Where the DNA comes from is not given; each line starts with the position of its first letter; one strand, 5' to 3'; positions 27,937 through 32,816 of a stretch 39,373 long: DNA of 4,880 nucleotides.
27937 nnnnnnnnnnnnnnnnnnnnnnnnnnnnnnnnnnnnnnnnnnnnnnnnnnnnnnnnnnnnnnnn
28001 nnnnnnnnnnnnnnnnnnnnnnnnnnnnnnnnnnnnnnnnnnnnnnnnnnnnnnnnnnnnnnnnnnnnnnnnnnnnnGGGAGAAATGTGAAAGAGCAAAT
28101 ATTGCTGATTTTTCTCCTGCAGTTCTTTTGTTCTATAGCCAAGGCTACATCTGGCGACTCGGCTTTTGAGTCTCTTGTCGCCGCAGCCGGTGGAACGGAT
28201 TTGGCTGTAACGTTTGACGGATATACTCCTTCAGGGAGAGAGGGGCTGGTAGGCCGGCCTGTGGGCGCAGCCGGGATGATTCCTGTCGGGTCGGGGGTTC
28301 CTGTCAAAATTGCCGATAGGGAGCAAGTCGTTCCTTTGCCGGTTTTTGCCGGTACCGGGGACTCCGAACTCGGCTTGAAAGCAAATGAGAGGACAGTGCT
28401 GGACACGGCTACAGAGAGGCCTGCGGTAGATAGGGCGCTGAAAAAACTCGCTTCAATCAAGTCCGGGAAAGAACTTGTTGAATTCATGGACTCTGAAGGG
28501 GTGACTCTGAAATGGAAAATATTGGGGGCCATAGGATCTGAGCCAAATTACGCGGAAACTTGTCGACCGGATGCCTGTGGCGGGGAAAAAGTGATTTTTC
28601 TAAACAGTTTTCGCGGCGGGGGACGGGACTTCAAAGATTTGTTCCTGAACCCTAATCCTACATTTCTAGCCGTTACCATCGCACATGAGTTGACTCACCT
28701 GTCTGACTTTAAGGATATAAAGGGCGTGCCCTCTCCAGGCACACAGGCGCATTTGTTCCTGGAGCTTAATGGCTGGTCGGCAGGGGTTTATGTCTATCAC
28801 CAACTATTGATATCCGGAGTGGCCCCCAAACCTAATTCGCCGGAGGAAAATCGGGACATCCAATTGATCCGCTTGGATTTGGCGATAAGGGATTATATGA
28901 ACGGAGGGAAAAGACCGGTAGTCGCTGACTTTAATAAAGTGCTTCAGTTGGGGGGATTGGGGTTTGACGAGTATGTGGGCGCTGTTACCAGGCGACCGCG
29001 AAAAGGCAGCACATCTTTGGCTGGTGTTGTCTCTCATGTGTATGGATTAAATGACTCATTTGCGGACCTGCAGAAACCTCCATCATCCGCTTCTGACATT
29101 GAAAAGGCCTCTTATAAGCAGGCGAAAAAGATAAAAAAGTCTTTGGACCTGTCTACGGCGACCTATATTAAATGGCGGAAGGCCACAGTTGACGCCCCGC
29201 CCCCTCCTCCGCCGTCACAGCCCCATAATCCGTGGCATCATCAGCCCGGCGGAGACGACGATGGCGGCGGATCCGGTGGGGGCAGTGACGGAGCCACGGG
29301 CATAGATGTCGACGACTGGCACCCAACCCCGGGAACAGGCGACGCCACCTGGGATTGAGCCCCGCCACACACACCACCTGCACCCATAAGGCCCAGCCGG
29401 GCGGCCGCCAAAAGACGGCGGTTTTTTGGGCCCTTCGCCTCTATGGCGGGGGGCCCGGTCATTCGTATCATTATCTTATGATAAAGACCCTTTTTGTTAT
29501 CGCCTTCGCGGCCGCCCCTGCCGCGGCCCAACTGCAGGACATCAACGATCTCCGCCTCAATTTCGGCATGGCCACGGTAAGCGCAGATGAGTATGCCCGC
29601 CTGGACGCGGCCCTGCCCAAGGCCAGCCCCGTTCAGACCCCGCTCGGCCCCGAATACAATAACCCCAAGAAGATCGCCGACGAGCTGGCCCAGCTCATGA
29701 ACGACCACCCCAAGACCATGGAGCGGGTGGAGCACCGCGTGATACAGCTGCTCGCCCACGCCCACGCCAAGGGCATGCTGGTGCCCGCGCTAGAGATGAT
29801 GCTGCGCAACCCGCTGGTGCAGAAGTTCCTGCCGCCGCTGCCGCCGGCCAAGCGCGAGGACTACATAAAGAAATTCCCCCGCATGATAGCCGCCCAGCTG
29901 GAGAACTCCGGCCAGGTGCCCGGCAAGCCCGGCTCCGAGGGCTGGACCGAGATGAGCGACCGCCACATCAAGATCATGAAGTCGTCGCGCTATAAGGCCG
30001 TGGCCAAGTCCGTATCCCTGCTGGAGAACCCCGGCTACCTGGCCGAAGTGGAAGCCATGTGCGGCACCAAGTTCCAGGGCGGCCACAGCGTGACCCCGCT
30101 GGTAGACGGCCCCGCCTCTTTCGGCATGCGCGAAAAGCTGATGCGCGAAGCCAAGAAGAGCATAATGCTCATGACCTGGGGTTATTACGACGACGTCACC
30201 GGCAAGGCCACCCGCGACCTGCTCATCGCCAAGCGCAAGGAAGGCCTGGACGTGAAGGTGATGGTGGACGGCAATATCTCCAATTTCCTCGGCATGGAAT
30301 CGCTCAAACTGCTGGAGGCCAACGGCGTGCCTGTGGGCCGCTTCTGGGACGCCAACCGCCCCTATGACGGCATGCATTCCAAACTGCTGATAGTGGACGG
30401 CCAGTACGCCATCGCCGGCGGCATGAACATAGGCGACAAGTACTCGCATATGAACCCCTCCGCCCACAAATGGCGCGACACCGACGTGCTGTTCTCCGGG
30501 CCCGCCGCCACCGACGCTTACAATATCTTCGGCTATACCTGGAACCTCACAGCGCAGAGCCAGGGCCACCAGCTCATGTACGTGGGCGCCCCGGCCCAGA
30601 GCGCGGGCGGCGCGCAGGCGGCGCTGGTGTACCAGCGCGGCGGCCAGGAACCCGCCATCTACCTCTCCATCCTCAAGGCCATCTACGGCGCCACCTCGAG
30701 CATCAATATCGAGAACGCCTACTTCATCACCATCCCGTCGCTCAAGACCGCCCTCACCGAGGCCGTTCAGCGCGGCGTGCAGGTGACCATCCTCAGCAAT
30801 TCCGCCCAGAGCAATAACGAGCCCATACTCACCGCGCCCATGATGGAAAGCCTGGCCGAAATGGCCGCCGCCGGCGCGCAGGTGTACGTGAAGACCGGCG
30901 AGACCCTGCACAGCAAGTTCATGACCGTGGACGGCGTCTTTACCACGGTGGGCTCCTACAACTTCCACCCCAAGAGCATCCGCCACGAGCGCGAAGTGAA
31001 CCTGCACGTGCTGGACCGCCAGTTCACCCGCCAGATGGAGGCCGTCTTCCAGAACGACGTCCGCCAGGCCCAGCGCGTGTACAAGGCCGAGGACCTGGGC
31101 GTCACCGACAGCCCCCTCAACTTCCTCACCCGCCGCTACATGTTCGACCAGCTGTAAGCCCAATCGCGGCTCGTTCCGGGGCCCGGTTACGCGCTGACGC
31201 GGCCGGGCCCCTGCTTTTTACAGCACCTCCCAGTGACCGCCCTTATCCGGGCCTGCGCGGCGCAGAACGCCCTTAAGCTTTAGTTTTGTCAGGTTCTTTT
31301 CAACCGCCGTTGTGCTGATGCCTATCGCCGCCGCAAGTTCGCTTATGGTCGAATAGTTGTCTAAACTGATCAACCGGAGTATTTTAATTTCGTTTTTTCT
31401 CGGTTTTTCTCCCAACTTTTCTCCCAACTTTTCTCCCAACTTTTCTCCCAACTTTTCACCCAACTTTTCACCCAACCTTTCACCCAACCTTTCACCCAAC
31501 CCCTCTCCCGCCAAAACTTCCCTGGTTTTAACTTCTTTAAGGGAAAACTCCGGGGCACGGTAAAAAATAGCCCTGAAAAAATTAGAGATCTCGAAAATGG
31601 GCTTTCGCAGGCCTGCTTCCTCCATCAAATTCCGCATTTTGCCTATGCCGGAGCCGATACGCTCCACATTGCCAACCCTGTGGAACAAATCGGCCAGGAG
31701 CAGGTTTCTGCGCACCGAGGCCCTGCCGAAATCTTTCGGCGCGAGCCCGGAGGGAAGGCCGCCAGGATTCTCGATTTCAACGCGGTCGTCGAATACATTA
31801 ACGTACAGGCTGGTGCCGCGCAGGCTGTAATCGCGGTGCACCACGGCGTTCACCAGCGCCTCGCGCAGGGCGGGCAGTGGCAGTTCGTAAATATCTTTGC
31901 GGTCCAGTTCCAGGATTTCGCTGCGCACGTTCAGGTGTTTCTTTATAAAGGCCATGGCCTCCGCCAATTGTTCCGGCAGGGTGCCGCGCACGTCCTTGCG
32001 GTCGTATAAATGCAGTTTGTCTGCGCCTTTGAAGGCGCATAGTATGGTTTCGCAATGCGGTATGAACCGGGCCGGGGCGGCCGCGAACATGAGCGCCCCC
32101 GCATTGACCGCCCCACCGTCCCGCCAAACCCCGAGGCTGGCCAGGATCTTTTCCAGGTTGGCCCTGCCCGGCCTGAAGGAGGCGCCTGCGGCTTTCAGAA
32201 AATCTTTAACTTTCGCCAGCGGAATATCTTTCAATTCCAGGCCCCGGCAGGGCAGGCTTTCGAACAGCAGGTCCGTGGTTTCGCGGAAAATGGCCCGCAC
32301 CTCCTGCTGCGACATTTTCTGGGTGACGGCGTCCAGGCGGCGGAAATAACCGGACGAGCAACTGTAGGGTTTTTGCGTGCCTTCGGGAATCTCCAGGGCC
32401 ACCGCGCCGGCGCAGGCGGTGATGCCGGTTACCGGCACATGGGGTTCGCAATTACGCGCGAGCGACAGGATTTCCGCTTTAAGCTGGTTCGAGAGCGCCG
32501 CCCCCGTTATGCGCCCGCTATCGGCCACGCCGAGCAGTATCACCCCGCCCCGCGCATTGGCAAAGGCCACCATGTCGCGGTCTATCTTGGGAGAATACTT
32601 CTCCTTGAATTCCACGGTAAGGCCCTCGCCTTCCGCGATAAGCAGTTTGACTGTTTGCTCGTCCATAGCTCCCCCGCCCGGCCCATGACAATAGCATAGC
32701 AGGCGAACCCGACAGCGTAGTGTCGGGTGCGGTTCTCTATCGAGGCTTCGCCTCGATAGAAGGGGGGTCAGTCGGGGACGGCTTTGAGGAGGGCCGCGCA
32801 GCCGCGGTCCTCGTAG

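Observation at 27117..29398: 2.2-kb lower-GC islet flanked by 38-bp direct repeats, inserted at the 3' end of a HigBA toxin-antitoxin locus, with no recombinase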

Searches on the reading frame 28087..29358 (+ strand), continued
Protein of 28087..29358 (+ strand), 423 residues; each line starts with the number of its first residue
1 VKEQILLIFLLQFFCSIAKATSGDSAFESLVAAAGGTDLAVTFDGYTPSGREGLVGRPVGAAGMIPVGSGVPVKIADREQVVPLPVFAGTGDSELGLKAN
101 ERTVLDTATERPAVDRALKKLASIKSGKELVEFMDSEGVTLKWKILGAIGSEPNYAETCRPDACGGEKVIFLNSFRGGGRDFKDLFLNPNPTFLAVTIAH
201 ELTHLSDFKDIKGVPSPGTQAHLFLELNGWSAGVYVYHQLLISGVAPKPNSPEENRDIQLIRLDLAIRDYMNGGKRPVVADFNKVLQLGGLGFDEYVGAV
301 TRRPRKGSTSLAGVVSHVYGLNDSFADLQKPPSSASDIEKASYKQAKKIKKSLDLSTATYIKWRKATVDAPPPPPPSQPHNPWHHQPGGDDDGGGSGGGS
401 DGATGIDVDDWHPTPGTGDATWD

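Call 96: search_protein_families(library=pfam, proteins=[P0101, P0106, P0108, P0109, P0110, P0112, P0113, P0114, P0115, P0117], max_evalue=0.01)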
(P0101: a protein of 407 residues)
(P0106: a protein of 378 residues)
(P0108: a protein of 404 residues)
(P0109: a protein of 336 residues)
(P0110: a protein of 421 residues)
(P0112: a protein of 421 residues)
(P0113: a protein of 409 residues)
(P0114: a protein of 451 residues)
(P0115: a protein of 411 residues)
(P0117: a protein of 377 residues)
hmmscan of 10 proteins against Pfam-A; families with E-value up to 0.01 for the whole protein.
P0101 (407 aa): 0 families

P0106 (378 aa): 0 families

P0108 (404 aa): 0 families

P0109 (336 aa): 0 families

P0110 (421 aa): 0 families

P0112 (421 aa): 0 families

P0113 (409 aa): 0 families

P0114 (451 aa): 0 families

P0115 (411 aa): 0 families

P0117 (377 aa): 0 families

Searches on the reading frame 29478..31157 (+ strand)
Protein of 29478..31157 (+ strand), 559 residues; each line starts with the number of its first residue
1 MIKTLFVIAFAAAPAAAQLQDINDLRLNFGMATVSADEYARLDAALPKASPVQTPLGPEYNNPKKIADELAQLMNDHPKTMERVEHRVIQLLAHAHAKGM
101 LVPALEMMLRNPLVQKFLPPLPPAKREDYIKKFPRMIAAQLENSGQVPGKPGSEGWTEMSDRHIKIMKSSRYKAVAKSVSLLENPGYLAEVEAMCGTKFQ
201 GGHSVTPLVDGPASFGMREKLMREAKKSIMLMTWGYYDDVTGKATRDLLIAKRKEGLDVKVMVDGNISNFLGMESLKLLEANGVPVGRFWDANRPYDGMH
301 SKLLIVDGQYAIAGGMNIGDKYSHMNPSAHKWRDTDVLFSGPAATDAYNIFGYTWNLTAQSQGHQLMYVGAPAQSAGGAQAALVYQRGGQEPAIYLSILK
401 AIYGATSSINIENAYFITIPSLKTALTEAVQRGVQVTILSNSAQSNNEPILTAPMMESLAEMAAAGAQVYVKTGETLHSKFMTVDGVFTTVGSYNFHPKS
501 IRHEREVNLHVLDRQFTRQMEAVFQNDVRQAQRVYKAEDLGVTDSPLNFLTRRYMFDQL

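Call 10: search_protein_families(library=pfam, proteins=[window:29478-31157:+], max_evalue=0.01)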
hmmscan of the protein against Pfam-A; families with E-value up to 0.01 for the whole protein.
window:29478-31157:+ (559 aa): 2 families
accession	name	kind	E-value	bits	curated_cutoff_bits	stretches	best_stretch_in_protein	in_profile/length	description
PF13091.12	PLDc_2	-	5e-36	123.9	27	2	398-527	1-131/132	PLD-like domain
PF00614.28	PLDc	-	3.8e-06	27.1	21.9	1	299-321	5-27/28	Phospholipase D Active site motif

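Call 13: find_encoding_contigs(protein=window:29478-31157:+, flank=10000, max_places=10)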
Protein window:29478-31157:+ (559 aa): 1 contig read that carries it; 1 place shown.
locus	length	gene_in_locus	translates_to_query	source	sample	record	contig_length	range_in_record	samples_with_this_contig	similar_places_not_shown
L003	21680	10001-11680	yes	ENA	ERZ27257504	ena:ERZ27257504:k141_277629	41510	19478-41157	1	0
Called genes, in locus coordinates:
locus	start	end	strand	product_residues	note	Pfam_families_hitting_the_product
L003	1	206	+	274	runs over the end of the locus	PF00950:ABC-3, PF01032:FecCD (weak)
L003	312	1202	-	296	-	PF13645:YkuD_2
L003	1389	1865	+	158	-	PF07963:N_methyl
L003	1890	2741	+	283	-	-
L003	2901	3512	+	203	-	-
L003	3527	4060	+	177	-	-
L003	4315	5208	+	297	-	-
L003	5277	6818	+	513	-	PF00149:Metallophos, PF02872:5_nucleotid_C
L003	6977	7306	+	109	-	PF05973:Gp49 (weak)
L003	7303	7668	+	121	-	PF21716:dnstrm_HI1420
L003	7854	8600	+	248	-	-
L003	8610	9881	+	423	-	-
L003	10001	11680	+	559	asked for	PF00614:PLDc (faint), PF13091:PLDc_2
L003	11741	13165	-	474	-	-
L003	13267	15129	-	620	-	-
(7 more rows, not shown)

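Call 36: find_related_loci(query=window:29478-31157:+, collection=metagenome_contigs, flank=8000)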
Query window:29478-31157:+ (559 aa) in metagenome_contigs; peptide patterns used: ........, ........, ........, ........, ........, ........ (x = any residue, [..] = any of these).
103 stretches matched a pattern; 28 encode a relative of the query (tblastn E <= 1e-3); 27 distinct loci.
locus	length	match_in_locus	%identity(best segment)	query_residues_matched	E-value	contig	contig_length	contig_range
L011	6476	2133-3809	86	1-559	0e+0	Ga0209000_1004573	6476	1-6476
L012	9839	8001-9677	86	1-559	0e+0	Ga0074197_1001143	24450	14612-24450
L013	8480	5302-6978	86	1-559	0e+0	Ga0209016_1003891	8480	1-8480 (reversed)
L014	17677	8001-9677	68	1-559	0e+0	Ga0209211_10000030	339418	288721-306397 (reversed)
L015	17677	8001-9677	86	1-559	0e+0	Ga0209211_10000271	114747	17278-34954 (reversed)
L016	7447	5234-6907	66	3-559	0e+0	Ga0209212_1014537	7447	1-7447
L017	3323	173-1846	66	3-559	0e+0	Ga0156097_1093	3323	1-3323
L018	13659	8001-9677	67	1-559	0e+0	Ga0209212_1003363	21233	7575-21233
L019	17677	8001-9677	67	1-559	0e+0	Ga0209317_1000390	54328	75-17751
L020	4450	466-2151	65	1-559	0e+0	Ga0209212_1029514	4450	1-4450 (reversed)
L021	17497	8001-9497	70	61-559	0e+0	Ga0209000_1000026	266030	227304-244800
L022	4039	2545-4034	87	1-497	0e+0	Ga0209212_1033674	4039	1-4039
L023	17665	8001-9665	63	1-559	0e+0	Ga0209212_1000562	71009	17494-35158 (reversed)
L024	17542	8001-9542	62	50-559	0e+0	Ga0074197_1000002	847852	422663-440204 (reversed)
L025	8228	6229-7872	58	14-559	0e+0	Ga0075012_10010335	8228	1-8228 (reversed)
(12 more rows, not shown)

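Call 37: find_related_loci(query=window:29478-31157:+, collection=genome_contigs, flank=8000)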
Query window:29478-31157:+ (559 aa) in genome_contigs; peptide patterns used: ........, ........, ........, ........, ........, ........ (x = any residue, [..] = any of these).
65 stretches matched a pattern; 19 encode a relative of the query (tblastn E <= 1e-3); 19 distinct loci.
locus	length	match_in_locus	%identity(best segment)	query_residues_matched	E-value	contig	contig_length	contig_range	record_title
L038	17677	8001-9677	86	1-559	0e+0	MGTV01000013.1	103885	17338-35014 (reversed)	MAG: Elusimicrobia bacterium GWA2_62_23 gwa2_scaffold_1434, whole genome shotgun sequence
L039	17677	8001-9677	68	1-559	0e+0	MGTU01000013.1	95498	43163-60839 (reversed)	MAG: Elusimicrobia bacterium GWA2_61_42 gwa2_scaffold_299, whole genome shotgun sequence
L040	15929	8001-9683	66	1-559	0e+0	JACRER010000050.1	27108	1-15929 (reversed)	MAG: Elusimicrobia bacterium isolate NC_groundwater_1704_Pr3_B-0.1um_62_14 SR-2_scaffold_141_2288559, whole genome shotg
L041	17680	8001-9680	66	1-559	0e+0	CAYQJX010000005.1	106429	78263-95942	MAG TPA_asm: uncultured Elusimicrobiaceae bacterium isolate binchicken_co266_98 genome assembly, contig: NODE_451_length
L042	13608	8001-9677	67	1-559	0e+0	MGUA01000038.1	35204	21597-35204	MAG: Elusimicrobia bacterium GWB2_63_22 gwb2_scaffold_724, whole genome shotgun sequence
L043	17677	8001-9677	63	1-559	0e+0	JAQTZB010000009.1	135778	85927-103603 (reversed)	MAG: Elusimicrobiales bacterium isolate STC_50 NODE_288_length_135778_cov_7.199541_Sandtown_C, whole genome shotgun sequ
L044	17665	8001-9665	63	1-559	0e+0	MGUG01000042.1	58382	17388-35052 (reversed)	MAG: Elusimicrobia bacterium GWC2_64_44 gwc2_scaffold_425, whole genome shotgun sequence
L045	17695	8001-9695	58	1-559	0e+0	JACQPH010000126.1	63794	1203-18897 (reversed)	MAG: Elusimicrobia bacterium isolate NC_groundwater_1302_Ag_S-0.2um_62_53 S_p2_S4_coassembly_k141_3181940, whole genome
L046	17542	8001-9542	61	50-559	0e+0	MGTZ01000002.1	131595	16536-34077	MAG: Elusimicrobia bacterium GWB2_63_16 gwb2_scaffold_109, whole genome shotgun sequence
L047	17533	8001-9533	61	56-559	0e+0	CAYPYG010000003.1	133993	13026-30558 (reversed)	MAG TPA_asm: uncultured Elusimicrobiaceae bacterium isolate binchicken_co20_337 genome assembly, contig: NODE_332_length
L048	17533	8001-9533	61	56-559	0e+0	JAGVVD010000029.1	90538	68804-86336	MAG: Elusimicrobia bacterium isolate WAS_Bin_5 WAS_Bin_5_scaffold_56, whole genome shotgun sequence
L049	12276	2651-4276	53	12-559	0e+0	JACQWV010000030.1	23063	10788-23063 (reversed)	MAG: Elusimicrobia bacterium isolate NC_groundwater_1498_Pr4_B-0.1um_45_12 SR1-18-B1_scaffold_18775, whole genome shotgu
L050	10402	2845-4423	67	31-559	5e-174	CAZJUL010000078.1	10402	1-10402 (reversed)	MAG TPA_asm: uncultured Elusimicrobiaceae bacterium isolate binchicken_co356_8 genome assembly, contig: NODE_3453_length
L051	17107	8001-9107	34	180-542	6e-49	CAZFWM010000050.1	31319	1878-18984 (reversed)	MAG TPA_asm: uncultured Thermodesulfobacteriota bacterium isolate SRP077602_co7_231 genome assembly, contig: NODE_7030_l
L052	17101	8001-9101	29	203-541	9e-32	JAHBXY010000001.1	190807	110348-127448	MAG: Planctomycetota bacterium isolate ACE_PLA31 PLA31_1, whole genome shotgun sequence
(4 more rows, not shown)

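Call 47: search_protein_families(library=pfam, proteins=[L042:3865-5448:-, L042:5667-7235:+, L042:7293-7844:-, L016:1683-3989:-, L016:3986-5083:-, L021:5791-7050:+, L021:7117-7692:-, L044:2934-5768:+, L044:5944-7257:-, L044:7296-7934:-], max_evalue=0.001)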
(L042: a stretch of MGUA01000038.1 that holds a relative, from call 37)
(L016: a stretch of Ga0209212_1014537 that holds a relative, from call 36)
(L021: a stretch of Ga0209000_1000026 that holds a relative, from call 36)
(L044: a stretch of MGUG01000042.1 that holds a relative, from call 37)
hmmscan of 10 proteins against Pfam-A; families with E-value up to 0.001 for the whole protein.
L042:3865-5448:- (527 aa): 0 families

L042:5667-7235:+ (522 aa): 2 families
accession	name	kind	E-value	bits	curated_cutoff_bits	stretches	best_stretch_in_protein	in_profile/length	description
PF03746.21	LamB_YcsF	-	1.5e-50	172.6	22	1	2-236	1-238/239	LamB/YcsF family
PF02626.20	CT_A_B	-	1.2e-49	169.8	25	2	391-499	151-259/261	Carboxyltransferase domain, subdomain A and B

L042:7293-7844:- (183 aa): 0 families

L016:1683-3989:- (768 aa): 6 families
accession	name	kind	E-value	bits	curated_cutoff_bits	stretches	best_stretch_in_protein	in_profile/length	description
PF13304.12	AAA_21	-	1.7e-10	41.9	27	1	667-741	230-295/304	AAA domain, putative AbiEii toxin, Type IV TA system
PF13476.12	AAA_23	-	9.6e-10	39.9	27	1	4-251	1-185/201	AAA domain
PF13175.12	AAA_15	-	7.5e-08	32.8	32.1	1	1-41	1-43/374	AAA ATPase domain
PF13514.12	AAA_27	-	1.4e-07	31.7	22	1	2-44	3-49/206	AAA domain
PF02463.25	SMC_N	-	9.3e-07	28.9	40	0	1-42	1-46/220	RecF/RecN/SMC N terminal domain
PF13555.12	AAA_29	-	1.6e-05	25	27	1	3-49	2-50/61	P-loop containing region of AAA domain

L016:3986-5083:- (365 aa): 2 families
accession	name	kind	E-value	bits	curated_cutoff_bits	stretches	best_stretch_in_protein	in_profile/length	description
PF00149.33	Metallophos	-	4.4e-14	53.8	21.5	1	3-188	2-190/191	Calcineurin-like phosphoesterase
PF12850.12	Metallophos_2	-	1.7e-06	28.5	27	1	3-213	2-143/154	Calcineurin-like phosphoesterase superfamily domain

L021:5791-7050:+ (419 aa): 0 families

L021:7117-7692:- (191 aa): 0 families

L044:2934-5768:+ (944 aa): 12 families
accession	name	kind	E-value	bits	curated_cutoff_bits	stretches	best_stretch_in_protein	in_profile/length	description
PF13426.13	PAS_9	-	1.9e-29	102.4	27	2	31-130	2-103/103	PAS domain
PF08448.16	PAS_4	-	3.6e-23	82.3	23.1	2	26-132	1-109/110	PAS fold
PF02518.31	HATPase_c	-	9.4e-23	81.2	26.4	1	678-795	3-107/111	Histidine kinase-, DNA gyrase B-, and HSP90-like ATPase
PF00989.32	PAS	-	8.3e-20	71.3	22.6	1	21-107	2-90/113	PAS fold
PF13188.13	PAS_8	-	9.7e-13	48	21.8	1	24-73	5-55/65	PAS domain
PF00072.30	Response_reg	-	1.6e-11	44.8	30.2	1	823-930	1-109/111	Response regulator receiver domain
PF00512.31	HisKA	-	2e-10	41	26.9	1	571-633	3-64/66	His Kinase A (phospho-acceptor) domain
PF13185.12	GAF_2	-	3.4e-09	37.5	28.6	1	438-552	19-135/136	GAF domain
PF01590.32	GAF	-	6.2e-08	33.7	22.4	1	441-551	22-132/133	GAF domain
PF08447.18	PAS_3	-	6.2e-08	33.2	25.6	1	43-114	2-77/89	PAS fold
PF12860.13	PAS_7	-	1.6e-07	31.9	27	1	152-262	4-113/115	PAS fold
PF13492.12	GAF_3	-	3.7e-05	24.6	27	1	424-551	4-126/129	GAF domain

L044:5944-7257:- (437 aa): 0 families

L044:7296-7934:- (212 aa): 0 families

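Call 79: search_protein_families(library=ncbifam, proteins=[window:29478-31157:+], max_evalue=0.01)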
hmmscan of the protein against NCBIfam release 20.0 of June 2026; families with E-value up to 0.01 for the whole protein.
window:29478-31157:+ (559 aa): 8 families
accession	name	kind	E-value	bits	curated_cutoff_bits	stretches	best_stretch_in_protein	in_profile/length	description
TIGR04265.1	bac_cardiolipin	equivalog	7.5e-39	134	290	1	161-536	79-459/483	cardiolipin synthase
NF008427.0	PRK11263.1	equivalog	1.7e-33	116.3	281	1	198-530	4-342/409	cardiolipin synthase ClsB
NF009107.0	PRK12452.1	equivalog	3e-28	98.9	787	1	166-534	102-483/509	cardiolipin synthase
NF038319.1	DISARM_DrmC_I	equivalog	7.9e-13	48.5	133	1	405-526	106-233/236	DISARM system phospholipase D-like protein DrmC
NF041068.1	DpdK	equivalog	1.5e-05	24.6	100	1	421-523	66-162/167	phospholipase D-like domain-containing protein DpdK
NF006946.0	PRK09428.1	equivalog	0.00042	19.3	314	0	221-264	43-88/451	CDP-diacylglycerol--serine O-phosphatidyltransferase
NF010493.0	PRK13912.1-4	equivalog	0.00045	20.2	351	0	395-532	29-169/171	nuclease NucT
NF010492.0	PRK13912.1-3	equivalog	0.0035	16.9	297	0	399-526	40-170/178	nuclease NucT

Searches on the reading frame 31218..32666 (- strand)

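Call 10: search_protein_families(library=pfam, proteins=[window:31218-32666:-], max_evalue=0.01)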
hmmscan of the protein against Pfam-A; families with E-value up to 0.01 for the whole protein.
window:31218-32666:- (482 aa): 6 families
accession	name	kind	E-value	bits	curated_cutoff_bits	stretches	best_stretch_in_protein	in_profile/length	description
PF13749.12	HATPase_c_4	-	7.2e-21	74.4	26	1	284-367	1-88/89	Putative ATP-dependent DNA helicase recG C-terminal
PF04326.19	SLFN_AlbA_2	-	4e-14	53.6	25.3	1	14-118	1-117/118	Schlafen, AlbA_2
PF13412.12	HTH_24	-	2.4e-07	30.6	21.9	1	424-469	3-48/48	Winged helix-turn-helix DNA-binding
PF08279.18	HTH_11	-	0.0029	17.9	25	0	428-467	4-44/55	HTH domain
PF12802.13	MarR_2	-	0.0041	17.7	27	0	429-472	10-54/61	MarR family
PF13404.12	HTH_AsnC-type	-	0.0054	17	27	0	427-462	6-41/42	AsnC-type helix-turn-helix domain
